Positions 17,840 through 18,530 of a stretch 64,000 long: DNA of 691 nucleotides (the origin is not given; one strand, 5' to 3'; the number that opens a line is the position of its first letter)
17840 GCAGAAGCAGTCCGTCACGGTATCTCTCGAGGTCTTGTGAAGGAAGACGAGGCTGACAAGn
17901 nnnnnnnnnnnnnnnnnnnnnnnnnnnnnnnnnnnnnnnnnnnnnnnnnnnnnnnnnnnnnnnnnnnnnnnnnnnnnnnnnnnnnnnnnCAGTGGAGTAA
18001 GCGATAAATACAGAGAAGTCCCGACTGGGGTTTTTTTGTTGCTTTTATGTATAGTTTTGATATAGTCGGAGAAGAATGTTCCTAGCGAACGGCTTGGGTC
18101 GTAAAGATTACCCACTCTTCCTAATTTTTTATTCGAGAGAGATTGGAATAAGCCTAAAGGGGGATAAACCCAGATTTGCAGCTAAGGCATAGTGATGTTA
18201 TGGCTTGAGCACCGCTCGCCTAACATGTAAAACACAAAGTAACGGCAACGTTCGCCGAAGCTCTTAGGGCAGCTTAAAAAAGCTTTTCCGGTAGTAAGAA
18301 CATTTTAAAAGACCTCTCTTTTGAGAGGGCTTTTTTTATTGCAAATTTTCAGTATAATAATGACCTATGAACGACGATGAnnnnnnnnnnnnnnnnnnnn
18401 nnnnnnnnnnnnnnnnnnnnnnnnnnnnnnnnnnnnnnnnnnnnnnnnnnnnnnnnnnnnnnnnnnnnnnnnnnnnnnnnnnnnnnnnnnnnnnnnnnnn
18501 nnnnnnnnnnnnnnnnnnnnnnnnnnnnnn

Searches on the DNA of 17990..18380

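Call 50: search_rna_families(source=window, start=17990, end=18380, threshold=evalue, max_evalue=1)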
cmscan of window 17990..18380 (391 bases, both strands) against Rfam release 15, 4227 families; matches with E-value up to 1: 4.
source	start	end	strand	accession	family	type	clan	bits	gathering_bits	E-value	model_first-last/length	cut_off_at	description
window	18299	18380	-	RF02075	STnc230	Gene; sRNA;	-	30.9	50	0.0094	1-83/83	no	Enterobacterial sRNA STnc230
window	18266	18338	+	RF01859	Phe_leader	Cis-reg; leader;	-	21.7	55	0.25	1-125/125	no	Phenylalanine leader peptide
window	18313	18354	-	RF02418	Spd-sr07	Gene; sRNA;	-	21.4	55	0.56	1-63/63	no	Streptococcus sRNA Spd-sr07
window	18243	18340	+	RF01772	rnk_pseudo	Cis-reg; leader;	-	21.2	55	0.24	1-108/108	no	Pseudomonas rnk leader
